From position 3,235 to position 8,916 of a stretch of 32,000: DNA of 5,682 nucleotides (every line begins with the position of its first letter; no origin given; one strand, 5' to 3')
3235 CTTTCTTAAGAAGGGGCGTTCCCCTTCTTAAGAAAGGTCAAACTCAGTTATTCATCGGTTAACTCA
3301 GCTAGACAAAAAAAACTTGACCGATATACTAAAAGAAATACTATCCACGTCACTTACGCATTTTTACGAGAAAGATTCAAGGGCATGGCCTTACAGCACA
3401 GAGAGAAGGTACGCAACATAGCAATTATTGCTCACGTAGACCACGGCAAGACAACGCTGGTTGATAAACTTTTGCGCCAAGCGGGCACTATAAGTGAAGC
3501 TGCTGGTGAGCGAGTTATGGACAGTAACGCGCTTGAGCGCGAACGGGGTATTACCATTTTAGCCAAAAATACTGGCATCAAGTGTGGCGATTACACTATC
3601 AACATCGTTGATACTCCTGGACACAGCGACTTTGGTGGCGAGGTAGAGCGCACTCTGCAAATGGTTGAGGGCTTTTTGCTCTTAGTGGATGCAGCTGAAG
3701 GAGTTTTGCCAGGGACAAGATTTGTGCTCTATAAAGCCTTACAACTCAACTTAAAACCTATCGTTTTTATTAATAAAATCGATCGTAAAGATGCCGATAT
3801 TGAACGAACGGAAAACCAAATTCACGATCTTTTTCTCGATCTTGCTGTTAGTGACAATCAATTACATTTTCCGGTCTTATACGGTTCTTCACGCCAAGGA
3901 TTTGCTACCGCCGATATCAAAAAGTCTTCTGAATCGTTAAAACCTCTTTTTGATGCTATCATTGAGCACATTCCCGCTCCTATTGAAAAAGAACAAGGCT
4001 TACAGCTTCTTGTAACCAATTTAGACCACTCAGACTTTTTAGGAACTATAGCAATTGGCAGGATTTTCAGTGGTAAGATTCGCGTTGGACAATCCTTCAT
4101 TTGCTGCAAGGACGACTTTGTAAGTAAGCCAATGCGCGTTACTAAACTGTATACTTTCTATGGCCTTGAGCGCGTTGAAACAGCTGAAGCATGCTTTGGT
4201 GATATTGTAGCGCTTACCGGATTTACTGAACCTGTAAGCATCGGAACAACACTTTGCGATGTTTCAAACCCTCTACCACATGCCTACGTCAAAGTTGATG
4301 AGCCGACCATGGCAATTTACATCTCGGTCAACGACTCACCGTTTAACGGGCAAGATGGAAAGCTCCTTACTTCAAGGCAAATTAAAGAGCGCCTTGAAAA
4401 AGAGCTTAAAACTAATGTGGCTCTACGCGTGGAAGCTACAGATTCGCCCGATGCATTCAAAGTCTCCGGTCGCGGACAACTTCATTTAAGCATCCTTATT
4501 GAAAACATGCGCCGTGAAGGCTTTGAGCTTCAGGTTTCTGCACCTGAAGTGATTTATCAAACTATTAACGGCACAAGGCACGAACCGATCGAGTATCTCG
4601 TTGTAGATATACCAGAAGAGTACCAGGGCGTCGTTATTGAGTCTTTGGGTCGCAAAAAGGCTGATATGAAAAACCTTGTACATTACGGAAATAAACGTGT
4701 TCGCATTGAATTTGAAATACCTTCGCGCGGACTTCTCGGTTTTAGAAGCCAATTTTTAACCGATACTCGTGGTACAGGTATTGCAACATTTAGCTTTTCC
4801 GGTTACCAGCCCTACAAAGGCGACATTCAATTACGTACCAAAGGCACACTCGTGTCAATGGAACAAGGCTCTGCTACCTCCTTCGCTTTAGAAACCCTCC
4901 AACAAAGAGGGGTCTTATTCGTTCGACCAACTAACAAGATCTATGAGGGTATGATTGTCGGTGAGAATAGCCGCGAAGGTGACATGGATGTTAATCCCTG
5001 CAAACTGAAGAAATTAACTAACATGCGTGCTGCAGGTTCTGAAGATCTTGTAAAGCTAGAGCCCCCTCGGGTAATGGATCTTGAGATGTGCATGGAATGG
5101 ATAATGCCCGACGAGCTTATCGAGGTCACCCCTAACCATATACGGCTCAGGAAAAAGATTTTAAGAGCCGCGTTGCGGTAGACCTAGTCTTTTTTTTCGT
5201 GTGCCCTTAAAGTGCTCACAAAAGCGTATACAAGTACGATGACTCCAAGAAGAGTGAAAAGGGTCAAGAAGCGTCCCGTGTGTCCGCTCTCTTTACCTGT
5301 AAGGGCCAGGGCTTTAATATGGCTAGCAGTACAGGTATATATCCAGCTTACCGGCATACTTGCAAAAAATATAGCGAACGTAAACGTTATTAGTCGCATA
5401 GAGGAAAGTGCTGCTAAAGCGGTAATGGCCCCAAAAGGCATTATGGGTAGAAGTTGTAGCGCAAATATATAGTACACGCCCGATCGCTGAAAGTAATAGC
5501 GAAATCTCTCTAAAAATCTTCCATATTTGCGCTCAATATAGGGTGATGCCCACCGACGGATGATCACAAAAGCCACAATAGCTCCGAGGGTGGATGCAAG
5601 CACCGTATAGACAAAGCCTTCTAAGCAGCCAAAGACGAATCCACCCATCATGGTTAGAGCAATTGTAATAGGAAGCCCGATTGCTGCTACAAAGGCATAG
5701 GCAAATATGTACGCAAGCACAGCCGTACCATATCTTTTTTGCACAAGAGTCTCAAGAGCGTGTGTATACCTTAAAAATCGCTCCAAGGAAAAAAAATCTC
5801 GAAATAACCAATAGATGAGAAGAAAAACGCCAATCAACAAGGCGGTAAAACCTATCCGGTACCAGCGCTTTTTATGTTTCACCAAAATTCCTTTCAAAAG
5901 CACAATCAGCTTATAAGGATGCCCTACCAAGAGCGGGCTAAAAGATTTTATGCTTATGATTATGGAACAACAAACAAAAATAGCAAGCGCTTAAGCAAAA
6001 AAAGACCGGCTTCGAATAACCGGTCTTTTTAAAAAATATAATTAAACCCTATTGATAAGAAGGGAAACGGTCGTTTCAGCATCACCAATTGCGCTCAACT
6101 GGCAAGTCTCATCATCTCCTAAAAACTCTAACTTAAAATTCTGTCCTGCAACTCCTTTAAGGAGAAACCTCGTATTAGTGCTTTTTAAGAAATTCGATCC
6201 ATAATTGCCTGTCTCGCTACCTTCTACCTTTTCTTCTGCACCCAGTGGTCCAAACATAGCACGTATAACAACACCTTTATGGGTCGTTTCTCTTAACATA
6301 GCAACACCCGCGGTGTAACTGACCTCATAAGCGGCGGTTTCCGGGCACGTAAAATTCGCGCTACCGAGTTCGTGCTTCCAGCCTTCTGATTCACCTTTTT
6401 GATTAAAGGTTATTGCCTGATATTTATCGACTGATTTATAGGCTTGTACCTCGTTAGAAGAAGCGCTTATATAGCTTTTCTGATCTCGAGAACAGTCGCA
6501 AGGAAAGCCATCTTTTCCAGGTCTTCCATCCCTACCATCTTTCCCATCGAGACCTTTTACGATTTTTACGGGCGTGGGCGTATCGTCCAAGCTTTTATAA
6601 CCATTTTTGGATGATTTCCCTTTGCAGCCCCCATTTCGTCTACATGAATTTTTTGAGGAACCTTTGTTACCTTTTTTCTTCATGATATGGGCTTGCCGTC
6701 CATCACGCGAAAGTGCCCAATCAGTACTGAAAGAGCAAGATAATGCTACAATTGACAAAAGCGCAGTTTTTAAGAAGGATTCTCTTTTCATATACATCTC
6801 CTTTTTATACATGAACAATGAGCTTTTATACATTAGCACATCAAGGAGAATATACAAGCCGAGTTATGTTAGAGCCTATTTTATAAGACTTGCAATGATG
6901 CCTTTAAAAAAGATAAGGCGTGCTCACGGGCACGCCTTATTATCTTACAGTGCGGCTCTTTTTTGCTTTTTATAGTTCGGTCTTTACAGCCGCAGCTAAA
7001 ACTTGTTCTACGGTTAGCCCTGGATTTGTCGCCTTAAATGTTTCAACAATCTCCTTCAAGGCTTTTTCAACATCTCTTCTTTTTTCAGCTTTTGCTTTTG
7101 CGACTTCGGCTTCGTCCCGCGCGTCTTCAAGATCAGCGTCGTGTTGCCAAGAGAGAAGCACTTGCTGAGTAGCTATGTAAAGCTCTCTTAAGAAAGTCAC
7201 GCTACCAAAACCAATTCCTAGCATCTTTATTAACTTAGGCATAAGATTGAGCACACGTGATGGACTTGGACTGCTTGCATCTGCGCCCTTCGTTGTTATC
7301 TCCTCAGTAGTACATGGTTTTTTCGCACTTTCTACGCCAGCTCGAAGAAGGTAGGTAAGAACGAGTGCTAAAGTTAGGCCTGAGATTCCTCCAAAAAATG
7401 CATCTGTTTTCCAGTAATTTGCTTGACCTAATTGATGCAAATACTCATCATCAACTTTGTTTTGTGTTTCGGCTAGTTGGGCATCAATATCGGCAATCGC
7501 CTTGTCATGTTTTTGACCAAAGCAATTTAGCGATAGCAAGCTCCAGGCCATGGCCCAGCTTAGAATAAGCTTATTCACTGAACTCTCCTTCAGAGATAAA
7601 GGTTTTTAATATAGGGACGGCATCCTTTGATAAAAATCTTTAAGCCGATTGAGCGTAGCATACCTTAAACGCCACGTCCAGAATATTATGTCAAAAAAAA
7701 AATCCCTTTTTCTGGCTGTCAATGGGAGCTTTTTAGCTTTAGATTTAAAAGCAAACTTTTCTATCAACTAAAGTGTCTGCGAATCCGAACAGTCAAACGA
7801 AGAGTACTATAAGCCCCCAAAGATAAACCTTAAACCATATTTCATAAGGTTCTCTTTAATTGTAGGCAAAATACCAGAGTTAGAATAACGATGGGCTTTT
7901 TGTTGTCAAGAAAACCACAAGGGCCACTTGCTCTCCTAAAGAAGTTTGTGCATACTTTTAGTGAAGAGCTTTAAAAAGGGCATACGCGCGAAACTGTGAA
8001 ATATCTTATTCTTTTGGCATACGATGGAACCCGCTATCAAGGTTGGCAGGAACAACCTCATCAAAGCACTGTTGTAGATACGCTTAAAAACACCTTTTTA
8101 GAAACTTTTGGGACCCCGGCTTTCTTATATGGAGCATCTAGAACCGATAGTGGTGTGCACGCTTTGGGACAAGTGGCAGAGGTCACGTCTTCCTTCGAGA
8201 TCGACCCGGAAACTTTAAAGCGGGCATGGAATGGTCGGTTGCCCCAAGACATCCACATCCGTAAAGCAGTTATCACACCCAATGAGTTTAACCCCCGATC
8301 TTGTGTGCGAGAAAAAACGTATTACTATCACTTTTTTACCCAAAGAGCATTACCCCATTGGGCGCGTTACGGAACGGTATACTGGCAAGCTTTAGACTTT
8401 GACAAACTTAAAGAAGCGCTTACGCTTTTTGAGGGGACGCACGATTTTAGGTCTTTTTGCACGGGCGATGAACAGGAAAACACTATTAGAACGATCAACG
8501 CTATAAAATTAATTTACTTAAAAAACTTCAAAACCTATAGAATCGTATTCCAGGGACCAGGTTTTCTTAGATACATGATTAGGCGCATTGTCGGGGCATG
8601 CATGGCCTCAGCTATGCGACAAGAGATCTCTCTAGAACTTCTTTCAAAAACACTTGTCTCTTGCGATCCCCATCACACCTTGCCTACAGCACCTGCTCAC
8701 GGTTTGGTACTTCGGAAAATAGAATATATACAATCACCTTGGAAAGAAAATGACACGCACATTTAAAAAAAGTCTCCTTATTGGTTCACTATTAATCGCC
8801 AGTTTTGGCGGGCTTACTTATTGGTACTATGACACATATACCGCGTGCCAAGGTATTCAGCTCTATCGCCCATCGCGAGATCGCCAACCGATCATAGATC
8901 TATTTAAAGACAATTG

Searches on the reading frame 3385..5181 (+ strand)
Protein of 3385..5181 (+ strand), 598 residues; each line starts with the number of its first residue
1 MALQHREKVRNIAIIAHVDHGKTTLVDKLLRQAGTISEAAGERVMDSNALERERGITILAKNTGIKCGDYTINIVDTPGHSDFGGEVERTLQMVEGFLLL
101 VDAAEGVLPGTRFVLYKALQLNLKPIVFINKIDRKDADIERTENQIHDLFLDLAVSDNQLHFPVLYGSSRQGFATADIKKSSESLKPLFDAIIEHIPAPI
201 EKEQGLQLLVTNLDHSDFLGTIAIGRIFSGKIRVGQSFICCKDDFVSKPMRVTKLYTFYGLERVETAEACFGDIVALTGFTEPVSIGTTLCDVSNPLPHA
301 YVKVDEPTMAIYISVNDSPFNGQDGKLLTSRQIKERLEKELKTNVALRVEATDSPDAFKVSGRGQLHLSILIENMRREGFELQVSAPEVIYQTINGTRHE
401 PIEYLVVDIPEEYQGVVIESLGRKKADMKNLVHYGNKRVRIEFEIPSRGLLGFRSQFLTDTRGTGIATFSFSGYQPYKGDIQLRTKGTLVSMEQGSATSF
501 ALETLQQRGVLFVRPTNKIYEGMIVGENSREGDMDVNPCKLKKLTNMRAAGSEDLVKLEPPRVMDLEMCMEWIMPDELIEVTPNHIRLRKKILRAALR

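Call 11: search_protein_families(library=pfam, proteins=[window:3385-5181:+])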
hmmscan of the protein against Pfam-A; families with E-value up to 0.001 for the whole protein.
window:3385-5181:+ (598 aa): 5 families
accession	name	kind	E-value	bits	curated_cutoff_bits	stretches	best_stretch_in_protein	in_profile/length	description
PF00009.33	GTP_EFTU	-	2.6e-55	187.4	26.5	1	8-197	2-187/188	Elongation factor Tu GTP binding domain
PF21018.2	BipA_C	-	5.3e-46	155.4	23.8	1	486-594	1-109/110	TypA/BipA C-terminal domain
PF00679.30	EFG_C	-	3.9e-22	78.5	27.9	1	399-482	3-86/89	Elongation factor G C-terminus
PF03144.31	GTP_EFTU_D2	-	2.1e-10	41.3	30.3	1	220-291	1-73/73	Elongation factor Tu domain 2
PF22042.2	EF-G_D2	-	5.7e-10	39.6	27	1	214-292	12-83/84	Elongation factor G domain 2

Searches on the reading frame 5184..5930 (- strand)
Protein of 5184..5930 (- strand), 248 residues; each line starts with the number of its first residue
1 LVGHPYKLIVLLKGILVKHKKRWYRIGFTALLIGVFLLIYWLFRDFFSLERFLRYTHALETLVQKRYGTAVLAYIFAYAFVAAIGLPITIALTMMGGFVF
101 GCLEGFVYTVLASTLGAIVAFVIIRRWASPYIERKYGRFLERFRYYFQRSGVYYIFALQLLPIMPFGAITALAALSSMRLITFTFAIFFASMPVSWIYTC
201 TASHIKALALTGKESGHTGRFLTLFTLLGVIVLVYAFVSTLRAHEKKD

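Call 11: search_protein_families(library=pfam, proteins=[window:5184-5930:-])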
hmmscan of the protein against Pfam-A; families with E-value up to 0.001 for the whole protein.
window:5184-5930:- (248 aa): 1 family
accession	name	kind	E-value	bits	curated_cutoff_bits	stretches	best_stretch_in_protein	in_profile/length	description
PF09335.16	VTT_dom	-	2e-17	64.2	33.9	1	91-199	5-118/123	VTT domain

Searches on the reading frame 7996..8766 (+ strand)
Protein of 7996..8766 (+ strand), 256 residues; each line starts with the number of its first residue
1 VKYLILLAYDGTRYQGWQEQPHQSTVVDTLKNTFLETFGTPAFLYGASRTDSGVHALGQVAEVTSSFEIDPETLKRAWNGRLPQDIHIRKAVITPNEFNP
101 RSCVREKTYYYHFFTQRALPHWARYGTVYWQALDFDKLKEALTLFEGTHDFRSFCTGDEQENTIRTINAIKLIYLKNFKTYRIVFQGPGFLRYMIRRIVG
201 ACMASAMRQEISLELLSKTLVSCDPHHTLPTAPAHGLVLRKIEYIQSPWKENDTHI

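Call 11: search_protein_families(library=pfam, proteins=[window:7996-8766:+])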
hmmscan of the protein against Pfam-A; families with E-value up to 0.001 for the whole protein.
window:7996-8766:+ (256 aa): 1 family
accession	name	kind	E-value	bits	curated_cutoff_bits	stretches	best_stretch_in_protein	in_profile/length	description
PF01416.25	PseudoU_synth_1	-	4.3e-30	104.8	23.3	2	141-244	1-107/108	tRNA pseudouridine synthase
